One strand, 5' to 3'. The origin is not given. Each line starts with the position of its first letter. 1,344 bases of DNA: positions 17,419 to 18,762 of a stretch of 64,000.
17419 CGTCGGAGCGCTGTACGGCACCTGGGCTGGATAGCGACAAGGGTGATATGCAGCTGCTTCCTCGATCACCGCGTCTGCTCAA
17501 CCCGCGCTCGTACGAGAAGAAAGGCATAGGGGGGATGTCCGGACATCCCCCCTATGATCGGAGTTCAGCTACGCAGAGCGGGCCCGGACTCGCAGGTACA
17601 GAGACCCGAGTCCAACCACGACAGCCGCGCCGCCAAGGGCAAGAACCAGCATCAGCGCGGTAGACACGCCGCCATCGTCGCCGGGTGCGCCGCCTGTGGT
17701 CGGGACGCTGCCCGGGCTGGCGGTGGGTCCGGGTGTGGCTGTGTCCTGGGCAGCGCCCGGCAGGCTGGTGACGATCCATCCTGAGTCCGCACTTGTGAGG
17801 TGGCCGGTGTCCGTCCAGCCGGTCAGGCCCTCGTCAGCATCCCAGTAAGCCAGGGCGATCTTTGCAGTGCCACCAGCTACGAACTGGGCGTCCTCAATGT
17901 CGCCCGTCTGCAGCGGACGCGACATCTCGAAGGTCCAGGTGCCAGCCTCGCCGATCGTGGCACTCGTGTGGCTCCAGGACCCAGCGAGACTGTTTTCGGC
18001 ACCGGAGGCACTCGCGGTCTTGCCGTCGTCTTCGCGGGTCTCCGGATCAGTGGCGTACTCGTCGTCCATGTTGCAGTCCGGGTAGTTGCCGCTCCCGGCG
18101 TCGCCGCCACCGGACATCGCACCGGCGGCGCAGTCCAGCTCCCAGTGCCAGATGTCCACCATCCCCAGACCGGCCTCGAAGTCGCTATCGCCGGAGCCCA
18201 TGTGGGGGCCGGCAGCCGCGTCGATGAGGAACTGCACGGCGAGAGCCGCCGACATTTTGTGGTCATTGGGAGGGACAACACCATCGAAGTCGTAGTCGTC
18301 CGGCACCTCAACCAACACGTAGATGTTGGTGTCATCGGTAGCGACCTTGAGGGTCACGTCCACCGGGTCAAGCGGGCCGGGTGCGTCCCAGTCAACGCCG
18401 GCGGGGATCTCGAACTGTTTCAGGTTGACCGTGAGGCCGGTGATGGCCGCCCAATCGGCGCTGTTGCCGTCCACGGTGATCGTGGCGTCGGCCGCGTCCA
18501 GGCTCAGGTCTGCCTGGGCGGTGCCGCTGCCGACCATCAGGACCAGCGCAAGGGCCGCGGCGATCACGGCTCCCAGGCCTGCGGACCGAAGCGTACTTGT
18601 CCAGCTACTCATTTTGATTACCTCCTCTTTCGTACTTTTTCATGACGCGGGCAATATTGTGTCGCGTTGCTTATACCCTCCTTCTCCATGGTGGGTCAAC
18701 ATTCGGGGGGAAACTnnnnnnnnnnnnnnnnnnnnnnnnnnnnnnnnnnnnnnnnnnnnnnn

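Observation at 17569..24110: Six-gene operon coupling a Tat-FeS/NrfD quinol module to a c-type cytochrome and three secreted DOMON/EB_dh-like paralogs, with no catalytic Mo subunit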

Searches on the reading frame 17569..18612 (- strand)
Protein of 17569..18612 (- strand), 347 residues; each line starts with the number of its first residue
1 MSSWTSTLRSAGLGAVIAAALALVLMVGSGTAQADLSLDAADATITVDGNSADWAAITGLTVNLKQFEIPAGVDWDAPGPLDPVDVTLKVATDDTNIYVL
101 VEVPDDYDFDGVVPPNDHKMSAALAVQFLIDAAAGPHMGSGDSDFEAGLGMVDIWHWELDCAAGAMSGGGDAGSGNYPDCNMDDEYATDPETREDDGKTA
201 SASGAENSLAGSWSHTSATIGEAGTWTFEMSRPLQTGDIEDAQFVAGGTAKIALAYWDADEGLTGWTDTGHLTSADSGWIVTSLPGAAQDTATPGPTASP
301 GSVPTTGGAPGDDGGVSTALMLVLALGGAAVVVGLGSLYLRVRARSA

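Call 3: search_protein_families(library=pfam, proteins=[window:17569-18612:-], max_evalue=0.1)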
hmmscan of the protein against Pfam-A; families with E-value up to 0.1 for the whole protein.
window:17569-18612:- (347 aa): 2 families
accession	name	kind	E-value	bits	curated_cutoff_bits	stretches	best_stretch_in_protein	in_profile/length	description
PF09459.16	EB_dh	-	6.3e-15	56.3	33.3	1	52-265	2-232/236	Ethylbenzene dehydrogenase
PF06452.16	CBM9_1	-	0.0015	18.9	23.4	1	83-107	30-54/185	Carbohydrate family 9 binding domain-like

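Call 4: search_protein_families(library=ncbifam, proteins=[window:17569-18612:-], max_evalue=0.1)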
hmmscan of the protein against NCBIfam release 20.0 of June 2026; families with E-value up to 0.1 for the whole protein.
window:17569-18612:- (347 aa): 1 family
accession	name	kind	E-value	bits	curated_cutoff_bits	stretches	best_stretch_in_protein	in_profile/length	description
TIGR03477.1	DMSO_red_II_gam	subfamily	8.9e-07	28.4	169.85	1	44-260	10-187/206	DMSO reductase family type II enzyme, heme b subunit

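Call 8: find_homologous_proteins(query=window:17569-18612:-, max_evalue=0.001)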
Query window:17569-18612:- (347 aa): 340 proteins with E <= 0.001 among 8000 candidates; the best 120 are listed.
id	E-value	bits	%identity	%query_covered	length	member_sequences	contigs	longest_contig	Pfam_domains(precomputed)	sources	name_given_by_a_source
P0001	1.5e-221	753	100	100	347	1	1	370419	PF09459.17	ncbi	-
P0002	1.9e-186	637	86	99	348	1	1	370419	PF09459.17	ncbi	-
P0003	1.4e-174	598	79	100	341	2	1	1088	PF09459.17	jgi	-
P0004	2.4e-165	568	58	73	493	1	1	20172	PF09459.17,PF03351.23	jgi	jgi:hypothetical protein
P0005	1.8e-159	549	75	100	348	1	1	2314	PF09459.17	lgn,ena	-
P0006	1.0e-157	543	72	100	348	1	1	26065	PF09459.17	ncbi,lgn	-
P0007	1.8e-157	542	75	100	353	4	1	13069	PF09459.17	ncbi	-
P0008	3.7e-138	479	67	99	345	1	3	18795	PF09459.17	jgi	jgi:hypothetical protein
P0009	1.8e-137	476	54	73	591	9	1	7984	PF09459.17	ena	-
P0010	2.7e-134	466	78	74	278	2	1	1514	PF09459.17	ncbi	-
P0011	4.7e-134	465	52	80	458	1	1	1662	PF09459.17,PF03351.23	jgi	-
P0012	7.4e-130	451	72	83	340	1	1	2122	PF09459.17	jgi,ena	-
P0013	4.7e-127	442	75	76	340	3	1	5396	PF09459.17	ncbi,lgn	ncbi:MAG TPA: ethylbenzene dehydrogenase-related protein [Dehalococcoidia bacterium]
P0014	4.8e-127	442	48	83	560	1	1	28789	PF09459.17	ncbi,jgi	-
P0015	1.4e-126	441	48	83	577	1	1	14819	PF09459.17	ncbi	ncbi:MAG: ethylbenzene dehydrogenase-related protein [Acidimicrobiia bacterium]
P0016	2.9e-126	439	51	72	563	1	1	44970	PF09459.17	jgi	jgi:ethylbenzene dehydrogenase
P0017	3.1e-126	439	51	72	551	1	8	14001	PF09459.17,PF03351.23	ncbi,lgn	ncbi:MAG TPA: ethylbenzene dehydrogenase-related protein [Acidimicrobiia bacterium]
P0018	4.7e-126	439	50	76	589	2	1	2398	PF09459.17,PF03351.23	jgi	jgi:hypothetical protein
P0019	8.4e-126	438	67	94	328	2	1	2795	PF09459.17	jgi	jgi:hypothetical protein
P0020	5.0e-124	432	49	76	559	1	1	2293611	PF21827.2,PF09459.17,PF03351.23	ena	-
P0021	5.6e-123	429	61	100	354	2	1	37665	PF09459.17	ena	-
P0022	7.1e-123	428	46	85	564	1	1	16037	PF09459.17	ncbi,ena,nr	ncbi:MAG: hypothetical protein GWP18_04035 [Proteobacteria bacterium]|nr:hypothetical protein [Pseud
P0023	9.7e-123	428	63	95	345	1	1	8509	PF09459.17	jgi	jgi:hypothetical protein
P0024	1.8e-121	424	49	75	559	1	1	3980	PF09459.17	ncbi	-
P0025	2.4e-120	420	73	74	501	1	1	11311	PF09459.17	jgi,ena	-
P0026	5.1e-120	419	64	90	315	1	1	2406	PF09459.17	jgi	jgi:hypothetical protein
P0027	3.1e-119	416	61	100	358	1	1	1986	PF09459.17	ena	-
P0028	3.2e-119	416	50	73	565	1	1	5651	PF09459.17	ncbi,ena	-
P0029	4.5e-118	413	59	100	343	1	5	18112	PF09459.17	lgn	-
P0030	2.4e-117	410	49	75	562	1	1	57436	PF09459.17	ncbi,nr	ncbi:MAG: hypothetical protein U9N56_07915 [Actinomycetota bacterium]|nr:hypothetical protein [Actin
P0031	6.9e-116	405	48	74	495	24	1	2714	PF09459.17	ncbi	-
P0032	1.7e-115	404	59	91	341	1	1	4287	PF09459.17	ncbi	ncbi:MAG: ethylbenzene dehydrogenase-related protein [Dehalococcoidia bacterium]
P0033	2.2e-115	404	62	91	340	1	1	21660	PF09459.17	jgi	jgi:hypothetical protein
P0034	5.4e-115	402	67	74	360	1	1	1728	PF09459.17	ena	-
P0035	2.7e-114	400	64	75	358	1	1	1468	PF09459.17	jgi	jgi:hypothetical protein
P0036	4.8e-114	399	66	76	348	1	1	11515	PF09459.17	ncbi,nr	ncbi:MAG: hypothetical protein HYY03_04355 [Chloroflexi bacterium]|nr:hypothetical protein [Chlorofl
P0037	7.2e-114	399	61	91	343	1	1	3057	PF09459.17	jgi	jgi:hypothetical protein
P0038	1.5e-113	398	48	75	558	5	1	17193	PF09459.17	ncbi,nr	ncbi:MAG: hypothetical protein QGM49_04055 [Actinomycetota bacterium]|nr:hypothetical protein [Actin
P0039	2.0e-113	397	46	84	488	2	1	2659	PF09459.17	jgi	jgi:hypothetical protein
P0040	1.7e-112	394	67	75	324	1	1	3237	PF09459.17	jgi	jgi:hypothetical protein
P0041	3.1e-112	393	47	73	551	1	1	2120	PF09459.17,PF06452.17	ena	-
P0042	5.2e-112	393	64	74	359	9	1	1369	PF09459.17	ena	-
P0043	5.3e-112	393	46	71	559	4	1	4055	PF09459.17,PF06452.17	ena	-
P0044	5.5e-110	386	74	72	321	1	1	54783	PF09459.17,PF04886.17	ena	-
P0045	6.2e-110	386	48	80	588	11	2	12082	PF09459.17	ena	-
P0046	1.5e-109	385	49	70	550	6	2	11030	PF09459.17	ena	-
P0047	1.7e-109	384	74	73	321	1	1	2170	PF09459.17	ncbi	-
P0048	2.0e-109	384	64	82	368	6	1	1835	PF09459.17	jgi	jgi:hypothetical protein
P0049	1.3e-107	378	64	84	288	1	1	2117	PF09459.17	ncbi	ncbi:MAG: ethylbenzene dehydrogenase-related protein, partial [Dehalococcoidia bacterium]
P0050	2.4e-107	377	46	80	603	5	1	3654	PF09459.17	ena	-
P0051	1.5e-106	375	64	77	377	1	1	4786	PF09459.17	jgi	jgi:hypothetical protein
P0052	4.8e-106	373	65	81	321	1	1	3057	PF09459.17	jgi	jgi:hypothetical protein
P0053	1.6e-105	371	68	72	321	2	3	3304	PF09459.17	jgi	jgi:hypothetical protein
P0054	5.5e-105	370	70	73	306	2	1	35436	PF09459.17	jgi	jgi:hypothetical protein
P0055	7.9e-105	369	72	72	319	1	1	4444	PF09459.17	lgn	-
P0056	1.4e-104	368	68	73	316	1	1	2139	PF09459.17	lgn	-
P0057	2.3e-104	367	69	73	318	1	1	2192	PF09459.17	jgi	jgi:hypothetical protein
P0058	3.7e-104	367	66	72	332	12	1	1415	PF09459.17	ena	-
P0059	4.7e-104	366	69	73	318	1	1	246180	PF09459.17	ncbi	-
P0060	4.2e-103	363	68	73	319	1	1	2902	PF09459.17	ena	-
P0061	5.0e-103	363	68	72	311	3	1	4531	PF09459.17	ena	-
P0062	1.7e-102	361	66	70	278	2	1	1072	PF09459.17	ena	-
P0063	2.5e-102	361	67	72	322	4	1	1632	PF09459.17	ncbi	-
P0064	2.5e-102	361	66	73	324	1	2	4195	PF09459.17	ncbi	ncbi:MAG: ethylbenzene dehydrogenase-related protein [Acidimicrobiia bacterium]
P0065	3.3e-102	360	58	95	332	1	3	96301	PF09459.17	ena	-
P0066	9.0e-102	359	67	73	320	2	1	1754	PF09459.17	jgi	jgi:hypothetical protein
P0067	1.4e-101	358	68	72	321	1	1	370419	PF09459.17,PF04886.17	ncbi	-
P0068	2.6e-100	354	69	72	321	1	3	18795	PF09459.17,PF04886.17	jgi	jgi:hypothetical protein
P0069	2.9e-100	354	68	69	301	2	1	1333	PF09459.17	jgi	jgi:hypothetical protein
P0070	3.2e-100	354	66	72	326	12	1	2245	PF09459.17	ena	-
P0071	4.5e-100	353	67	72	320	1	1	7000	PF09459.17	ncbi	-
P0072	5.4e-100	353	67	72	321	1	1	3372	PF09459.17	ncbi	-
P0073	8.6e-100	352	49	67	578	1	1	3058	PF09459.17,PF06452.17,PF03351.23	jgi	jgi:hypothetical protein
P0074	1.3e-99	352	67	72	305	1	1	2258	PF09459.17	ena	-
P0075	1.9e-99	351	67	72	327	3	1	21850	PF09459.17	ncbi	-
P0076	4.0e-99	350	63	73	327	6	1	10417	PF09459.17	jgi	-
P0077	4.2e-99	350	55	94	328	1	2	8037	PF09459.17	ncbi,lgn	ncbi:MAG: ethylbenzene dehydrogenase-related protein [Dehalococcoidia bacterium]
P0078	4.8e-99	350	65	72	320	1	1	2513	PF09459.17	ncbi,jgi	-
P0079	9.9e-99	349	66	72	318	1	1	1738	PF09459.17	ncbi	-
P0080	1.3e-98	349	66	73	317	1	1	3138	PF09459.17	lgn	-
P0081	1.4e-98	348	66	72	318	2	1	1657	PF09459.17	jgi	jgi:hypothetical protein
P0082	2.3e-98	348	66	72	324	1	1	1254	PF09459.17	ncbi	-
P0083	3.7e-98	347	67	72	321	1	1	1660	PF09459.17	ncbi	-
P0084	3.9e-98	347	66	72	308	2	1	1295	PF09459.17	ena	-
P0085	5.2e-98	347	64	72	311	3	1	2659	PF09459.17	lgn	-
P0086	1.2e-97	345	67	72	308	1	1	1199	PF09459.17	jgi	-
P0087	3.9e-97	344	64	73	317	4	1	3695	PF09459.17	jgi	-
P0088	4.6e-97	343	66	72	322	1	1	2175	PF09459.17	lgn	-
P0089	5.5e-97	343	66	72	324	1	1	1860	PF09459.17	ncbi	-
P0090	6.0e-97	343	57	87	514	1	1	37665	PF09459.17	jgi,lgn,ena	-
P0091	8.3e-97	343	66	72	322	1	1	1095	PF09459.17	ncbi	-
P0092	1.3e-96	342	65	72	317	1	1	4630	PF09459.17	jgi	jgi:hypothetical protein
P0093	3.4e-96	341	64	73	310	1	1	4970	PF09459.17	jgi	jgi:hypothetical protein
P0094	3.5e-96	341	65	71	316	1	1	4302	PF09459.17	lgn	-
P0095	4.2e-96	340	64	72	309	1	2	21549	PF09459.17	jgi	jgi:hypothetical protein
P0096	5.7e-96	340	63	73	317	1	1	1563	PF09459.17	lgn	-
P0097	7.8e-96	339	64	73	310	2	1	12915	PF09459.17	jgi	jgi:hypothetical protein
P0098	8.5e-96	339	63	70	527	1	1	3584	PF09459.17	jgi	jgi:hypothetical protein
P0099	1.0e-95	339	59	80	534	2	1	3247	PF09459.17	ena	-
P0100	1.1e-95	339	64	72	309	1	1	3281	PF09459.17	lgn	-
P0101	1.1e-95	339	64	73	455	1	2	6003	PF09459.17,PF13442.12,PF00034.27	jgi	jgi:mono/diheme cytochrome c family protein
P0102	1.3e-95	339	65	72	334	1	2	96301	PF09459.17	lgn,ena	-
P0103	1.4e-95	339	65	72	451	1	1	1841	PF09459.17,PF13442.12,PF00034.27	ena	-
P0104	1.4e-95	339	63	72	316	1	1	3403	PF09459.17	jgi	jgi:phage baseplate assembly protein gpV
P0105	3.6e-95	337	63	72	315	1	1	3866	PF09459.17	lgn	-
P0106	3.6e-95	337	64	72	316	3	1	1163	PF09459.17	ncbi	-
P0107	3.9e-94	334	62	73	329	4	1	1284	PF09459.17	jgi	jgi:hypothetical protein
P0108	1.4e-93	332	63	72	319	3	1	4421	PF09459.17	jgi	jgi:hypothetical protein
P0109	2.0e-93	331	64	73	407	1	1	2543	PF09459.17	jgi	jgi:Ethylbenzene dehydrogenase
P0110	2.2e-93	331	63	72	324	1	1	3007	PF09459.17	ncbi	-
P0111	2.7e-93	331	55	88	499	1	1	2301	PF09459.17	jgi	jgi:hypothetical protein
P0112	4.4e-93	330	63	72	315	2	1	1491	PF09459.17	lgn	-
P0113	2.0e-92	328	64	72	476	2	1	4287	PF09459.17,PF13442.12,PF00034.27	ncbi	ncbi:MAG: ethylbenzene dehydrogenase-related protein [Dehalococcoidia bacterium]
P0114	2.6e-91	325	56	87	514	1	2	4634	PF09459.17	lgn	-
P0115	4.8e-91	324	63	74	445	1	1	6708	PF09459.17,PF13442.12,PF00034.27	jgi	jgi:mono/diheme cytochrome c family protein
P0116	8.4e-91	323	54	84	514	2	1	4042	PF09459.17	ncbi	ncbi:MAG TPA: ethylbenzene dehydrogenase-related protein [Dehalococcoidia bacterium]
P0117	3.3e-90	321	61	74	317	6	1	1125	PF09459.17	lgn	-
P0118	3.3e-90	321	62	72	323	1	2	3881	PF09459.17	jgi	jgi:hypothetical protein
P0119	7.8e-90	320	61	72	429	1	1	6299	PF09459.17,PF13442.12,PF00034.27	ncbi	ncbi:MAG: ethylbenzene dehydrogenase-related protein, partial [Dehalococcoidia bacterium]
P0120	1.8e-89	318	59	72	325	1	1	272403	PF09459.17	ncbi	-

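Call 10: find_encoding_contigs(protein=P0001, flank=10000, max_places=3)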
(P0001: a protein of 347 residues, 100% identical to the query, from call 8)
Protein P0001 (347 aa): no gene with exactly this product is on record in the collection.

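Call 11: find_encoding_contigs(protein=P0002, flank=10000, max_places=3)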
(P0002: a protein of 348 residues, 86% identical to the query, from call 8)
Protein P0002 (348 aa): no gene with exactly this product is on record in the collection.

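Call 12: find_encoding_contigs(protein=P0020, flank=10000, max_places=2)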
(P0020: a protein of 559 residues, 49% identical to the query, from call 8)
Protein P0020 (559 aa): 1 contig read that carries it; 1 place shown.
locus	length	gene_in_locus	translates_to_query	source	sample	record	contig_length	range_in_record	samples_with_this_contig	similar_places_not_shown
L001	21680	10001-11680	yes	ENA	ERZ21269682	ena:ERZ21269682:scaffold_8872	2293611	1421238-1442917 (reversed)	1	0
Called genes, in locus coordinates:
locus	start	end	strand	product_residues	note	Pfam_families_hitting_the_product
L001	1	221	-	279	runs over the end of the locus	PF13191:AAA_16 (faint), PF00005:ABC_tran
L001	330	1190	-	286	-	PF04909:Amidohydro_2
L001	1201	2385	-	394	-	PF02515:CoA_transf_3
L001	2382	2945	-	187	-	PF02566:OsmC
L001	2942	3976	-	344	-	PF08240:ADH_N, PF16912:Glu_dehyd_C, PF00107:ADH_zinc_N, PF13602:ADH_zinc_N_2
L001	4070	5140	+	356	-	PF06500:FrsA-like, PF05448:AXE1 (faint), PF12697:Abhydrolase_6 (faint), PF00326:Peptidase_S9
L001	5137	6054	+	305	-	PF02129:Peptidase_S15, PF12740:PETase (faint), PF12146:Hydrolase_4 (weak), PF12697:Abhydrolase_6 (weak), PF00326:Peptidase_S9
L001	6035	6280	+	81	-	-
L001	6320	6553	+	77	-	PF02566:OsmC (weak)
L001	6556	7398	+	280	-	PF02900:LigB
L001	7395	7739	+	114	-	-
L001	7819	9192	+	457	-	PF02518:HATPase_c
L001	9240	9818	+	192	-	PF00072:Response_reg, PF00196:GerE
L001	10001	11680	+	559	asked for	PF21827:New_glue (faint), PF09459:EB_dh, PF03351:DOMON (faint), PF09459:EB_dh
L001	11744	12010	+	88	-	-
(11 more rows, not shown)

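Call 13: find_encoding_contigs(protein=P0065, flank=10000, max_places=2)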
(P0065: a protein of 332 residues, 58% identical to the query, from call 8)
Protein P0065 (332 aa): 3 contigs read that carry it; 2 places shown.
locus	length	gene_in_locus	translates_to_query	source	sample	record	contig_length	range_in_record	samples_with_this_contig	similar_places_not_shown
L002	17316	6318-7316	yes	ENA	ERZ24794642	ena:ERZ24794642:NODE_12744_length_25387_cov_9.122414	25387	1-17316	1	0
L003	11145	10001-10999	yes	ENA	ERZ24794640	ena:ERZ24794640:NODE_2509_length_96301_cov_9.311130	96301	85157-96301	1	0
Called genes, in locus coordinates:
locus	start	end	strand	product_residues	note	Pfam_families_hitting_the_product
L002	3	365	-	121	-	?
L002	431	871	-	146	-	PF13442:Cytochrome_CBB3, PF00034:Cytochrom_C (faint)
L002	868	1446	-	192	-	-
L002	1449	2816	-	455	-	PF03916:NrfD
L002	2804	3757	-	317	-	PF13187:Fer4_9 (faint), PF12838:Fer4_7 (faint), PF13247:Fer4_11, PF00037:Fer4 (weak), PF12797:Fer4_2 (weak), PF12837:Fer4_6 (weak), PF13237:Fer4_10 (weak), PF13247:Fer4_11 (weak)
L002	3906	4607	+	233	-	PF00072:Response_reg, PF00196:GerE, PF08281:Sigma70_r4_2, PF13384:HTH_23 (faint)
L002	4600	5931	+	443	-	PF07730:HisKA_3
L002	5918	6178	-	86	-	-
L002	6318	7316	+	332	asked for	PF09459:EB_dh (weak)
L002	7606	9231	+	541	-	PF00982:Glyco_transf_20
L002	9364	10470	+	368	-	PF00923:TAL_FSA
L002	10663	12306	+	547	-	PF00342:PGI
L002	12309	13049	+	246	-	PF00480:ROK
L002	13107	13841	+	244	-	PF03853:YjeF_N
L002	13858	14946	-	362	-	PF02230:Abhydrolase_2 (weak)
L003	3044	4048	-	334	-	PF09459:EB_dh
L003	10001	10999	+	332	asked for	PF09459:EB_dh (weak)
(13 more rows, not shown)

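Call 14: find_encoding_contigs(protein=P0016, flank=10000, max_places=2)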
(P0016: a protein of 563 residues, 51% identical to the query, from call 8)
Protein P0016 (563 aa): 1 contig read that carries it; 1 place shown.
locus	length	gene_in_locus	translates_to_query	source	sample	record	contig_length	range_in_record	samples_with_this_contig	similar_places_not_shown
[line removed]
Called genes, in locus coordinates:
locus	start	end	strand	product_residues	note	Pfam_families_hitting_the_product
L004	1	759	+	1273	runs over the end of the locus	PF02811:PHP, PF07733:DNA_pol3_alpha, PF17657:DNA_pol3_finger, PF14579:HHH_6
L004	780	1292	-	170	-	PF00300:His_Phos_1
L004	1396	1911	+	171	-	PF00210:Ferritin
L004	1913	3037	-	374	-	PF00266:Aminotran_5 (weak)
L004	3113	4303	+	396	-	PF00155:Aminotran_1_2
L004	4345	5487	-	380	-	PF22580:KYNU_C (weak)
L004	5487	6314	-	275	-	PF07859:Abhydrolase_3 (weak)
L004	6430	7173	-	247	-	PF00106:adh_short, PF01370:Epimerase (weak), PF08659:KR, PF13460:NAD_binding_10, PF13561:adh_short_C2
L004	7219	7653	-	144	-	PF01220:DHquinase_II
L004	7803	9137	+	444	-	PF02518:HATPase_c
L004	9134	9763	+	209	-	PF00072:Response_reg, PF00196:GerE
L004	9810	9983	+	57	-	-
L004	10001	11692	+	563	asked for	PF09459:EB_dh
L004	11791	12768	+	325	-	PF12838:Fer4_7 (faint), PF13237:Fer4_10 (weak), PF13247:Fer4_11, PF13187:Fer4_9 (weak), PF00037:Fer4 (weak), PF12797:Fer4_2 (weak), PF12837:Fer4_6 (weak), PF13237:Fer4_10 (weak)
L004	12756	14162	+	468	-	PF03916:NrfD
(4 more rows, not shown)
